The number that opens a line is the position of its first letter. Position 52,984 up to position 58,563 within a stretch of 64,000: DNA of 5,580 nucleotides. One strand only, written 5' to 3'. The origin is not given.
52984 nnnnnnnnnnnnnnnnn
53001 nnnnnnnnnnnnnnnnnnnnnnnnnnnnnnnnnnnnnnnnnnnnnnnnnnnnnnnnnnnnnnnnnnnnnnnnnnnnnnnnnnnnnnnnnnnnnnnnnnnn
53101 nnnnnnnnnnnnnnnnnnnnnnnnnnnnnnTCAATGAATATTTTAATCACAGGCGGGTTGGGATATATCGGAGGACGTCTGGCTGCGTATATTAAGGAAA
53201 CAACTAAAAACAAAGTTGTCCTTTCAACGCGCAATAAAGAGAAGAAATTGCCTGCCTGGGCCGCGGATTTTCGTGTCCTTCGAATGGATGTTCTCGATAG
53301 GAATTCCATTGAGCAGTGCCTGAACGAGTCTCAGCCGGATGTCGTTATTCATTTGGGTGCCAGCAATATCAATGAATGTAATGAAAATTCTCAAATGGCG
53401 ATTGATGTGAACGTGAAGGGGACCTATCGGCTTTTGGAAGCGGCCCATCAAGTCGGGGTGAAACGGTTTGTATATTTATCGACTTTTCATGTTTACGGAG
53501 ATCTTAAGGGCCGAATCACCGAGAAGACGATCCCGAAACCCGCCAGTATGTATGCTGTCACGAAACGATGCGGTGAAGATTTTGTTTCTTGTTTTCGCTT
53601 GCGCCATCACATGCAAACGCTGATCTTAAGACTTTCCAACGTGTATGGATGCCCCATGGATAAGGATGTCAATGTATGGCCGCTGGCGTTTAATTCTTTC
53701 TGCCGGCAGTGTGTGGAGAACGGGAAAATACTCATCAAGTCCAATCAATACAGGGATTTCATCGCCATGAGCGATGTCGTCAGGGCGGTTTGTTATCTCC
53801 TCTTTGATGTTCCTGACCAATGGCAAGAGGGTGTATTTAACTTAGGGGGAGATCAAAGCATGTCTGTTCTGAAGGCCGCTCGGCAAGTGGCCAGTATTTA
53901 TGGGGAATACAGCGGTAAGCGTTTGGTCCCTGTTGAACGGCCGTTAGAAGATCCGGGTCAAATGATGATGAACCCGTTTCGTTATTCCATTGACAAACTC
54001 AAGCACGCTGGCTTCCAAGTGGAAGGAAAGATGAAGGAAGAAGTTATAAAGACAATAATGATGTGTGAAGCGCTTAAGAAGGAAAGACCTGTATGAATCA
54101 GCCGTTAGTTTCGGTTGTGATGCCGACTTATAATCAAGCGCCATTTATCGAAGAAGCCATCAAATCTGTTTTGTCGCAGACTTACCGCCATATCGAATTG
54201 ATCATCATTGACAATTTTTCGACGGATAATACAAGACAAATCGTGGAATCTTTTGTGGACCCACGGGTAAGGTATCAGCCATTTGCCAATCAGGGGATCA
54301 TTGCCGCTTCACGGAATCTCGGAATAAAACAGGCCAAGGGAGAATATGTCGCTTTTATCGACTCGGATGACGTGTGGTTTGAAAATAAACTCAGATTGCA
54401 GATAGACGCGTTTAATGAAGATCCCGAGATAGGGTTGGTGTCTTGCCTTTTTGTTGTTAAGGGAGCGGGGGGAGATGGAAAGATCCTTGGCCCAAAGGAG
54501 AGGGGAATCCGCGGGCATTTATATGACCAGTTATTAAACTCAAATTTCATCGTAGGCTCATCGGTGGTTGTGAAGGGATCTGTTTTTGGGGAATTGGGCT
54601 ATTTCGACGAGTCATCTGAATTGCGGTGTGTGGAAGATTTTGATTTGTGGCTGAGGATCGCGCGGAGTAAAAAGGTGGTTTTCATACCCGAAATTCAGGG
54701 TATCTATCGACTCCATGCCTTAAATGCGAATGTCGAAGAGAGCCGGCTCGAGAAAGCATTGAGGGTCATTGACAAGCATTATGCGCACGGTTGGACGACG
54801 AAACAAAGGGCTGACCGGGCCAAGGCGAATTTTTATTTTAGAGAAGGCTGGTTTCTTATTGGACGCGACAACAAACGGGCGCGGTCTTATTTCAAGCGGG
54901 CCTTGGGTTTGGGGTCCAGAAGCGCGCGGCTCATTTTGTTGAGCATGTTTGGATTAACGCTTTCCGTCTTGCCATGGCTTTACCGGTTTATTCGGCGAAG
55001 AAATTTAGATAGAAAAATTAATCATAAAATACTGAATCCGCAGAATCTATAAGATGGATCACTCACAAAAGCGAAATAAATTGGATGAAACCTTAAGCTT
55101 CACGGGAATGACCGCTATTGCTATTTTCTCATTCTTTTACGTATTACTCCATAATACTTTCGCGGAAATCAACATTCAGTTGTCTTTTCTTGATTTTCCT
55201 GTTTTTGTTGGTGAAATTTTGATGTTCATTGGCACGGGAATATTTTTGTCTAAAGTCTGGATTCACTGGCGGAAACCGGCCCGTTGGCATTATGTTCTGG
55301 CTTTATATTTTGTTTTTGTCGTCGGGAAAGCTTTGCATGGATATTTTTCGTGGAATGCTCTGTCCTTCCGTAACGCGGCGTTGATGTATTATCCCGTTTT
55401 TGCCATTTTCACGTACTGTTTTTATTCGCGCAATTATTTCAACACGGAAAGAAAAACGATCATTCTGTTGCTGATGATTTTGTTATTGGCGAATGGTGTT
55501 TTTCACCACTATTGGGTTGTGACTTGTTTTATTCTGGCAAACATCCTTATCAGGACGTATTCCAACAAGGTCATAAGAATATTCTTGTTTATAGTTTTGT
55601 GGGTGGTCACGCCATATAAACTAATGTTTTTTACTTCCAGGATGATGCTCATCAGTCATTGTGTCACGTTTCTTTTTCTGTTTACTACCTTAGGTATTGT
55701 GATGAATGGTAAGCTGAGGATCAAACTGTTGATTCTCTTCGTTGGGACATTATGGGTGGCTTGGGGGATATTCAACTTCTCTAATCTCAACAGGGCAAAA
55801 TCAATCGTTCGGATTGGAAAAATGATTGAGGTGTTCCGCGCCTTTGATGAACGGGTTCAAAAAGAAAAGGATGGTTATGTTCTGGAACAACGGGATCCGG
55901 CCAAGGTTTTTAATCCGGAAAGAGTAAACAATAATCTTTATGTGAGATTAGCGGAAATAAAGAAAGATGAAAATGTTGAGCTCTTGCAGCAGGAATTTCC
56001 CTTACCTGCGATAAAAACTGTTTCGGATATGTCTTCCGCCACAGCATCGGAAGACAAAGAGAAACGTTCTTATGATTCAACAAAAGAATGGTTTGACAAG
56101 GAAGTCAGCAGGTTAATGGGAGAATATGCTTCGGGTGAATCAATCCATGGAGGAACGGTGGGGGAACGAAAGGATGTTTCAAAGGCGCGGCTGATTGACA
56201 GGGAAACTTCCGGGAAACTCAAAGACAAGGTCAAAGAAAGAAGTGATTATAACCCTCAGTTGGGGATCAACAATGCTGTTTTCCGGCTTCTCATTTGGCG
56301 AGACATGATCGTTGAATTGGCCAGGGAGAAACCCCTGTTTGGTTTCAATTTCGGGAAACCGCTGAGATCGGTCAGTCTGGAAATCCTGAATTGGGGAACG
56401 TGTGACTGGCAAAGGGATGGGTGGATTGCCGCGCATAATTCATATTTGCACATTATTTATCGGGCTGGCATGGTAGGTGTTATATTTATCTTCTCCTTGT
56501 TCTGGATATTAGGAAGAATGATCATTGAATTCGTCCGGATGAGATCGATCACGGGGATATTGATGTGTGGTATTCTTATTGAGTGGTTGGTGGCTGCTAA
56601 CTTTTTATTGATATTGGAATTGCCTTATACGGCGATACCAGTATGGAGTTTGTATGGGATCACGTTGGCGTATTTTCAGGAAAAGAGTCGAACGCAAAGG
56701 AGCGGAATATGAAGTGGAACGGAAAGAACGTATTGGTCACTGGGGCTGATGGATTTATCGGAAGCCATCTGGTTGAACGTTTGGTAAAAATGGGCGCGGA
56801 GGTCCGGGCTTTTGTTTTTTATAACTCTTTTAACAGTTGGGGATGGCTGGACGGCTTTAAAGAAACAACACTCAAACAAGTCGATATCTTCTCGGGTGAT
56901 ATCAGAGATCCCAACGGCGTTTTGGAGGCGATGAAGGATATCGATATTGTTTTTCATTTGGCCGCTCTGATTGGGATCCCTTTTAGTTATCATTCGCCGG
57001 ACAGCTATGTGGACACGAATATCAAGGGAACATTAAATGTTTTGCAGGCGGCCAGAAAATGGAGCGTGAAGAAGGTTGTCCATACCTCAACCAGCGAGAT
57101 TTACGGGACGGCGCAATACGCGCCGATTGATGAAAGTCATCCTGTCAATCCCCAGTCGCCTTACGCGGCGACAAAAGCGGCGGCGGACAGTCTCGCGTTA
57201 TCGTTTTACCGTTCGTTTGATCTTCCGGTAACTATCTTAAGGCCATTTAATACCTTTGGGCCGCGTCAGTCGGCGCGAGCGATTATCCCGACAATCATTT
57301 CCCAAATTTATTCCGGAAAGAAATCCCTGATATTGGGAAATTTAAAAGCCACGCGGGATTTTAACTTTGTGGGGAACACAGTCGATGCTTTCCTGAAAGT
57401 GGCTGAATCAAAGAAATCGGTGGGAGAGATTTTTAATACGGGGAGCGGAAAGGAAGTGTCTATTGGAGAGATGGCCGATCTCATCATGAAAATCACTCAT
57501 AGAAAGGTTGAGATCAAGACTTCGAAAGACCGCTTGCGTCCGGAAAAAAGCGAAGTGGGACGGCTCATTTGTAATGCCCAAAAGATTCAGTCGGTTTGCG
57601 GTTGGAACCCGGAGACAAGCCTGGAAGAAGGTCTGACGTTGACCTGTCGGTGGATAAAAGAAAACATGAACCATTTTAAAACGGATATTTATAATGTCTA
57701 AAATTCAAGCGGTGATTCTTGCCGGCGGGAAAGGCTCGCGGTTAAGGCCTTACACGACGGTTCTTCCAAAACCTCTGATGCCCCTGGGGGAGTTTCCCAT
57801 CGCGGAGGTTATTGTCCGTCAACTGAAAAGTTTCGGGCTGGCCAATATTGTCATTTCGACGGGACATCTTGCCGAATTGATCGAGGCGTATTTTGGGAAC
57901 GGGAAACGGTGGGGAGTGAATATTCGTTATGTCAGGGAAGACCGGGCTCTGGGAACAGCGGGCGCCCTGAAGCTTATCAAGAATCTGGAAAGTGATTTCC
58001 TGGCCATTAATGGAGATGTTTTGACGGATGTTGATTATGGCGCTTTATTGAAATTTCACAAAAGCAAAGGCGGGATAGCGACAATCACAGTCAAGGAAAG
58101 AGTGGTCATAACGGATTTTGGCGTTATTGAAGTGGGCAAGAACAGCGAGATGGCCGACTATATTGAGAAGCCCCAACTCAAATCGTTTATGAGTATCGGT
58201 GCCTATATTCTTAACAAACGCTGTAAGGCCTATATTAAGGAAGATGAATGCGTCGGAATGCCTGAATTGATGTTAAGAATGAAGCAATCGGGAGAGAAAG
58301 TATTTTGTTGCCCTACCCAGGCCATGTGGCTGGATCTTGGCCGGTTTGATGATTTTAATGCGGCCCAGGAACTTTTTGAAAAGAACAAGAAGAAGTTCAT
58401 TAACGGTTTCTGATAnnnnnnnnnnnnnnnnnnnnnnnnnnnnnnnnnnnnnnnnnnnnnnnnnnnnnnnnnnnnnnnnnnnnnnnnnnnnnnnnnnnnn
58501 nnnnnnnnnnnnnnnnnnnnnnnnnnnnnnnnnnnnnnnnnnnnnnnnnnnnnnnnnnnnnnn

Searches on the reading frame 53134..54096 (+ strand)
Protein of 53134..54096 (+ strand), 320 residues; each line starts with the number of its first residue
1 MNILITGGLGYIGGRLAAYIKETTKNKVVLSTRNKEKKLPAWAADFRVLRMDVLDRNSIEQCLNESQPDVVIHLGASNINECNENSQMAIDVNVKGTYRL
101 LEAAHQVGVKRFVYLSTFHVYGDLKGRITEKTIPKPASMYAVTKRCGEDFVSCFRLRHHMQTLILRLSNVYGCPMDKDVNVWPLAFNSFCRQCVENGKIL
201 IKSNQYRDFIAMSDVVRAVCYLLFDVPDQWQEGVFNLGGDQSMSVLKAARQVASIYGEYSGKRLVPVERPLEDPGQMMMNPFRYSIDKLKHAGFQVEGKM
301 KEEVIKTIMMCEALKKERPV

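Call 6: search_protein_families(library=ncbifam, proteins=[window:53134-54096:+], max_evalue=0.00001)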
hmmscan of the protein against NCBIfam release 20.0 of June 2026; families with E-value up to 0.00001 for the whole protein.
window:53134-54096:+ (320 aa): 27 families (the best 25 are shown)
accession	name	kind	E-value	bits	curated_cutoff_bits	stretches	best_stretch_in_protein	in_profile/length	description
TIGR01181.1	dTDP_gluc_dehyt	equivalog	7.9e-32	110.6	365.1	1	2-308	1-308/321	dTDP-glucose 4,6-dehydratase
TIGR01179.1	galE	equivalog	1.2e-28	99.9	262.3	1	2-259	1-278/332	UDP-glucose 4-epimerase GalE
TIGR02197.1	heptose_epim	equivalog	4.4e-24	85.2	274.6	1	3-256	1-260/316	ADP-glyceromanno-heptose 6-epimerase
TIGR01214.1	rmlD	equivalog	5.4e-23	81.5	224.05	1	3-260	2-230/285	dTDP-4-dehydrorhamnose reductase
NF007582.0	PRK10217.1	equivalog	5.6e-22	78.3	698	1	2-260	3-274/355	dTDP-glucose 4,6-dehydratase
NF043036.1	ErythonDh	equivalog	1.9e-19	70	325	1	1-170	1-179/321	D-erythronate dehydrogenase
NF007490.0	PRK10084.1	subfamily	1.1e-17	64.1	649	1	1-258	1-279/361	dTDP-glucose 4,6-dehydratase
TIGR04180.1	EDH_00030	hypoth_equivalog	1.3e-17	63.8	475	1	3-257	1-257/297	NAD-dependent 4,6-dehydratase LegB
NF041293.1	G6PDh_Azf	equivalog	1.8e-13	50.5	400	1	3-170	5-182/252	NAD-dependent glucose-6-phosphate dehydrogenase Azf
NF007956.0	PRK10675.1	subfamily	3.1e-12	46.3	394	1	1-152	1-161/338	UDP-glucose 4-epimerase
NF041015.1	UDPsulfquin_syn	equivalog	1.9e-11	43.6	575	0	180-308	233-360/384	UDP-sulfoquinovose synthase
TIGR01746.1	Thioester-redct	subfamily_domain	4.7e-11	42.5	213.35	1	37-250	61-275/371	thioester reductase domain-containing protein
NF058621.1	DiazavRedAvaA7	equivalog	5.6e-11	42.6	400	1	1-220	1-216/304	3-diazoavenalumate denitrifying reductase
TIGR03466.1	HpnA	hypoth_equivalog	7.3e-11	41.5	367.65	1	2-137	2-134/327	hopanoid-associated sugar epimerase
NF042422.1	oxyalk_red_OleD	equivalog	6.4e-10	38.9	580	1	1-172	1-170/329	2-alkyl-3-oxoalkanoate reductase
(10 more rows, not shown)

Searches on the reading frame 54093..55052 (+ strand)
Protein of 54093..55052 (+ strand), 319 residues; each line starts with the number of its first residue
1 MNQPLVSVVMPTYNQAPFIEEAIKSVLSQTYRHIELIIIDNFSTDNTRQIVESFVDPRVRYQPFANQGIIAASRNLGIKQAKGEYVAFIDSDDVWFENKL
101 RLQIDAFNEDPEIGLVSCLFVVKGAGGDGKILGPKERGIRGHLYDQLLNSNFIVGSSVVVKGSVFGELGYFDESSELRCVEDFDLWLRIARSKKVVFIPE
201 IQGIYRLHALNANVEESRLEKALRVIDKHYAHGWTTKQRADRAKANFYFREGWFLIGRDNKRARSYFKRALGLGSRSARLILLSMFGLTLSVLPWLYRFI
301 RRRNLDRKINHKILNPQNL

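Call 6: search_protein_families(library=ncbifam, proteins=[window:54093-55052:+], max_evalue=0.00001)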
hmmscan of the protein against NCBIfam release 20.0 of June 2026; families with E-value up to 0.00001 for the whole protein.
window:54093-55052:+ (319 aa): 19 families
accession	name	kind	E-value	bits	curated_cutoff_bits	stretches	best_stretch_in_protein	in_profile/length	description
NF047683.1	TeichurnBiosyTuaG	equivalog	8.9e-32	110.7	400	1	2-193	4-190/252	teichuronic acid biosynthesis protein TuaG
TIGR04017.1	WcaA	equivalog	1.2e-22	80.9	495.75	1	2-190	3-189/279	colanic acid biosynthesis glycosyltransferase WcaA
NF007453.0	PRK10018.1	equivalog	2.3e-22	80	382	1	2-189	4-189/280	colanic acid biosynthesis glycosyltransferase WcaA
NF053739.1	GlytfEpsEBac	equivalog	4.1e-22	78.4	450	1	4-190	1-186/265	glycosyltransferase EpsE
NF007482.0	PRK10073.1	equivalog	7e-21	74.6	423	1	3-97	5-100/334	glycosyltransferase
NF050050.1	ProtGlycPglI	equivalog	3.5e-18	66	500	1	4-120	2-121/306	GalNAc(5)-diNAcBac-PP-undecaprenol beta-1,3-glucosyltransferase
TIGR03937.1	PgaC_IcaA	equivalog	3.7e-17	62.4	422.3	1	3-116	44-159/407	poly-beta-1,6-N-acetyl-D-glucosamine synthase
NF041875.1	EPS_EpsD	equivalog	3.5e-16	59.5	370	1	6-94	1-91/325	exopolysaccharide biosynthesis glycosyltransferase EpsD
TIGR03965.1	mycofact_glyco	equivalog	1.5e-14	53.7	280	1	4-192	74-266/467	mycofactocin biosynthesis glycosyltransferase MftF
NF038299.1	EPS_HpsN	equivalog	2.3e-14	53.1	425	1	4-117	1-116/317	hormogonium polysaccharide biosynthesis glycosyltransferase HpsN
NF038302.1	EPS_HpsE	equivalog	6.2e-14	51.7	300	1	6-115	3-119/307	hormogonium polysaccharide biosynthesis glycosyltransferase HpsE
NF041394.1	GtaseAglG_Halo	equivalog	2.8e-13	49.8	440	1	6-110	3-110/304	glucosyl-dolichyl phosphate glucuronosyltransferase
TIGR04283.1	glyco_like_mftF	equivalog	6.4e-13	48.8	182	1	6-199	1-179/221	TIGR04283 family arsenosugar biosynthesis glycosyltransferase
TIGR03111.1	glyc2_xrt_Gpos1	hypoth_equivalog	3e-12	46.1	363.95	1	3-115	48-164/439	TIGR03111 family XrtG-associated glycosyltransferase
TIGR04195.1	S_glycosyl_SunS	equivalog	2.8e-08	33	350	1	4-101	57-150/421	SunS family peptide S-glycosyltransferase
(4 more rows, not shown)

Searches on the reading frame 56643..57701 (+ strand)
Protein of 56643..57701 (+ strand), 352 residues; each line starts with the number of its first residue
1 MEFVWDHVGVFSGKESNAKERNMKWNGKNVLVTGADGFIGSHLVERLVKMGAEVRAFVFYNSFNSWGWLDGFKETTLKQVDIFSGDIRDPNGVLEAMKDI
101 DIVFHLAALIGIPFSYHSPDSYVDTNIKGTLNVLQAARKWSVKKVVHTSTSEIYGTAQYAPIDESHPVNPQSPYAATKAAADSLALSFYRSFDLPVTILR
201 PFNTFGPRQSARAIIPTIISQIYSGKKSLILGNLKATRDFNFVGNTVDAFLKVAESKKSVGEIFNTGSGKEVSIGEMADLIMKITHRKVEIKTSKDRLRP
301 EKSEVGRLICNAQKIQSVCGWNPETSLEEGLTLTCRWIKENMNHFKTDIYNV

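Call 20: search_protein_families(library=pfam, proteins=[window:56643-57701:+], max_evalue=0.001)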
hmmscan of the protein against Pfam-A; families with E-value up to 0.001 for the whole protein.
window:56643-57701:+ (352 aa): 9 families
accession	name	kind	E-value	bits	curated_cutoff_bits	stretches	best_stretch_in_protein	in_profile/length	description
PF16363.11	GDP_Man_Dehyd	-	2.1e-70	238.3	27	1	31-332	1-330/332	GDP-mannose 4,6 dehydratase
PF01370.27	Epimerase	-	4.3e-58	197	20.9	1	30-267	1-240/240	NAD dependent epimerase/dehydratase family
PF01073.25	3Beta_HSD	-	1.2e-30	106.9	22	1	31-251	1-226/280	3-beta hydroxysteroid dehydrogenase/isomerase family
PF02719.21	Polysacc_synt_2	-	3.3e-24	86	20.2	1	30-292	1-257/293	Polysaccharide biosynthesis protein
PF07993.18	NAD_binding_4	-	2.6e-18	66.5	20.1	1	32-209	1-212/258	Male sterility protein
PF13460.12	NAD_binding_10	-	3.6e-12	47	27.2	1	34-202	1-144/184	NAD(P)H-binding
PF04321.23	RmlD_sub_bind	-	1.5e-11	44.4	27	1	29-186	2-137/287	RmlD substrate binding domain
PF00106.31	adh_short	-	5.1e-09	36.3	26.6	1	28-187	1-162/195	short chain dehydrogenase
PF05368.20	NmrA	-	1.9e-06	28.2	27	1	28-150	3-107/298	NmrA-like family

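Call 45: search_solved_structures(query=window:56643-57701:+, max_evalue=1e-10)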
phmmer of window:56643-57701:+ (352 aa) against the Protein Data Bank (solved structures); distinct sequences matched with E-value up to 1e-10: 138 (the best 60 are shown).
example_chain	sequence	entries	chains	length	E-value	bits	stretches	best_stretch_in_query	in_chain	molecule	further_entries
6bwl_A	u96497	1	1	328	5.3e-46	160.4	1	29-340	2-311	Pal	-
6bi4_A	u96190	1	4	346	8.5e-43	149.8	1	17-345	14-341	dTDP-glucose 4,6-dehydratase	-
6dnt_A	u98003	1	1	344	1.1e-40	142.9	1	26-340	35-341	NAD-dependent epimerase/dehydratase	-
7ys8_A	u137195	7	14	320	4.4e-38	134.3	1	30-340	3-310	UDP-glucose 4-epimerase | UDP-glucose 4-epimerase along with EC 5.1.3.2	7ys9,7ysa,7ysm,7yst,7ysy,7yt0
8rdg_A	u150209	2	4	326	5.3e-38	134.1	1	29-341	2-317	SDR family NAD(P)-dependent oxidoreductase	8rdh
8vr2_A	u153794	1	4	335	1.6e-37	132.5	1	25-345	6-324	NAD-dependent epimerase/dehydratase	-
8rdi_A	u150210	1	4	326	1.9e-37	132.3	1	29-341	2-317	SDR family NAD(P)-dependent oxidoreductase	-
6zl6_A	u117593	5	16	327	2.1e-37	132.1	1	29-340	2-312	Epimerase domain-containing protein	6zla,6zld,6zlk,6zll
1r66_A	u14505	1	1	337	5.5e-37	130.7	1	30-343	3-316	TDP-glucose-4,6-dehydratase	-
6zlj_A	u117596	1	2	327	7.6e-37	130.3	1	29-340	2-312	Epimerase domain-containing protein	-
1r6d_A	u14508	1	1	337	1e-36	129.8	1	30-343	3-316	TDP-glucose-4,6-dehydratase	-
4zrm_A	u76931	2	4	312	1.8e-35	125.8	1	28-341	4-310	UDP-glucose 4-epimerase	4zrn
6kv9_A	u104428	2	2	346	2.1e-34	122.3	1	29-348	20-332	MoeE5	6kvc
6pmh_A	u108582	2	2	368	3.9e-34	121.4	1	24-343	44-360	UDP-glucose 4-epimerase related protein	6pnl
2pk3_A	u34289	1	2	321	2e-33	119.1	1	28-331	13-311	GDP-6-deoxy-D-lyxo-4-hexulose reductase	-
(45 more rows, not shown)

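Call 52: search_protein_families(library=ncbifam, proteins=[window:56643-57701:+], max_evalue=1e-10)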
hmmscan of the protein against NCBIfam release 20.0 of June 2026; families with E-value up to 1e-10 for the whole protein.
window:56643-57701:+ (352 aa): 25 families
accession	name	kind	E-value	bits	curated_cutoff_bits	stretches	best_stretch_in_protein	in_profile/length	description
TIGR04180.1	EDH_00030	hypoth_equivalog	2.4e-147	489.7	475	1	30-325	1-296/297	NAD-dependent 4,6-dehydratase LegB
TIGR01181.1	dTDP_gluc_dehyt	equivalog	2e-55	188.2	365.1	1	30-345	2-318/321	dTDP-glucose 4,6-dehydratase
TIGR01179.1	galE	equivalog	8.9e-43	146.4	262.3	1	29-343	1-330/332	UDP-glucose 4-epimerase GalE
TIGR02622.1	CDP_4_6_dhtase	equivalog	1.7e-33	116.2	278.45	1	25-344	2-336/352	CDP-glucose 4,6-dehydratase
NF011728.1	PRK15181.1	equivalog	7.5e-31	107.4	760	1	27-340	15-339/348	Vi polysaccharide biosynthesis UDP-N-acetylglucosaminuronic acid C-4 epimerase TviC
NF007582.0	PRK10217.1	equivalog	1.2e-30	106.8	698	1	28-346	2-339/355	dTDP-glucose 4,6-dehydratase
NF042423.1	oxyalk_red_Shew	equivalog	4e-29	101.7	580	1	23-283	4-255/331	2-alkyl-3-oxoalkanoate reductase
NF007490.0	PRK10084.1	subfamily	1.3e-28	100.1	649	1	29-344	2-340/361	dTDP-glucose 4,6-dehydratase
TIGR03466.1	HpnA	hypoth_equivalog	1.1e-26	93.6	367.65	1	29-287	2-248/327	hopanoid-associated sugar epimerase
TIGR01472.1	gmd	equivalog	2e-26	93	415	1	29-309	2-292/342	GDP-mannose 4,6-dehydratase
NF007956.0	PRK10675.1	subfamily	1e-24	87.3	394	1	29-343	2-334/338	UDP-glucose 4-epimerase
NF042422.1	oxyalk_red_OleD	equivalog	1.4e-24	87.1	580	1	29-256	2-217/329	2-alkyl-3-oxoalkanoate reductase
NF047922.1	GDPFucSynFcl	equivalog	2.7e-23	82.9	500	1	98-343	52-306/308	GDP-L-fucose synthase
TIGR03589.1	PseB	equivalog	5.3e-23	81.5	407.75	1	25-291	2-251/324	UDP-N-acetylglucosamine 4,6-dehydratase (inverting)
TIGR02197.1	heptose_epim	equivalog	8e-23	81.1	274.6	1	30-339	1-314/316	ADP-glyceromanno-heptose 6-epimerase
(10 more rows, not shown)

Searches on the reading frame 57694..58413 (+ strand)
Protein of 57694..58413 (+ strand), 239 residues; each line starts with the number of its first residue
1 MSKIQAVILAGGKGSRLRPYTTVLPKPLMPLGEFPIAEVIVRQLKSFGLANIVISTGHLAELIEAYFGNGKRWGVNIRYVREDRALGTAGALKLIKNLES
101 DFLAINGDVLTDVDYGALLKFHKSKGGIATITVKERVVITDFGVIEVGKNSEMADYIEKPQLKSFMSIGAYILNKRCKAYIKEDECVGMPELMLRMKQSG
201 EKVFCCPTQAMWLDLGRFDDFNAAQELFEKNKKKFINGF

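Call 20: search_protein_families(library=pfam, proteins=[window:57694-58413:+], max_evalue=0.001)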
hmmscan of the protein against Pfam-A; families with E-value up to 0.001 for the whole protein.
window:57694-58413:+ (239 aa): 2 families
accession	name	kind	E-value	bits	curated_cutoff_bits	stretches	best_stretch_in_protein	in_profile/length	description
PF00483.29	NTP_transferase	-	1.9e-38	132.9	21.2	1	6-229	2-243/245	Nucleotidyl transferase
PF12804.13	NTP_transf_3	-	2.6e-09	37.9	27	1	6-87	1-71/160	MobA-like NTP transferase domain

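Call 52: search_protein_families(library=ncbifam, proteins=[window:57694-58413:+], max_evalue=1e-10)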
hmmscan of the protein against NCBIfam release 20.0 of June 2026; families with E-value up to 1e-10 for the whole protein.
window:57694-58413:+ (239 aa): 16 families
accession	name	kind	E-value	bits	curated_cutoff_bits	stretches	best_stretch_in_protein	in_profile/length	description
NF052502.1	man1P_GTase_Rv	exception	2.6e-42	144.9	440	1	5-223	2-225/352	mannose-1-phosphate guanylyltransferase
TIGR03992.1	Arch_glmU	subfamily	2.6e-36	125.4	292.1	1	5-233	2-233/393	bifunctional sugar-1-phosphate nucleotidylyltransferase/acetyltransferase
NF045761.1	NAMPUrTaseMurU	equivalog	2.8e-32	112.4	250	1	5-223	2-222/226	N-acetylmuramate alpha-1-phosphate uridylyltransferase MurU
TIGR01208.1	rmlA_long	equivalog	1.8e-23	83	320.25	1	6-238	2-244/353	glucose-1-phosphate thymidylyltransferase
NF049965.1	GlMnHpPGnyltfHddC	equivalog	7.5e-23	81.3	300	1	5-189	2-183/221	D-glycero-D-manno-heptose 1-phosphate guanosyltransferase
TIGR02623.1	G1P_cyt_trans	equivalog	1.7e-22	80.1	300.25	1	85-233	103-250/255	glucose-1-phosphate cytidylyltransferase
NF041173.1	Sug_nt_acttase_Thmprot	equivalog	5.5e-22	78.3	600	1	5-232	2-232/405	bifunctional sugar-1-phosphate nucleotidylyltransferase/acetyltransferase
NF041313.1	UDPGP_AglF_Halo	equivalog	3.4e-21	75.7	400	1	5-161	2-160/234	UTP--glucose-1-phosphate uridylyltransferase AglF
NF003670.0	PRK05293.1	equivalog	2.3e-17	63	470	1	2-230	3-261/382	glucose-1-phosphate adenylyltransferase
TIGR02091.1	glgC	equivalog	5.9e-15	55.2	424.9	1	6-222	3-253/364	glucose-1-phosphate adenylyltransferase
TIGR01207.1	rmlA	equivalog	1.9e-13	50.2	360.65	1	6-224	2-232/286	glucose-1-phosphate thymidylyltransferase RfbA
NF002023.0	PRK00844.1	subfamily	2.9e-12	46.1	458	0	2-163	5-184/408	glucose-1-phosphate adenylyltransferase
NF001947.0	PRK00725.1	subfamily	3.7e-12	45.7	470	0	3-166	16-199/426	glucose-1-phosphate adenylyltransferase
NF002772.0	PRK02862.1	equivalog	8.4e-12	44.5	537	0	97-165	113-184/429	glucose-1-phosphate adenylyltransferase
NF010938.0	PRK14358.1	equivalog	1e-11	44.1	500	1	4-158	8-160/481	bifunctional N-acetylglucosamine-1-phosphate uridyltransferase/glucosamine-1-phosphate acetyltransferase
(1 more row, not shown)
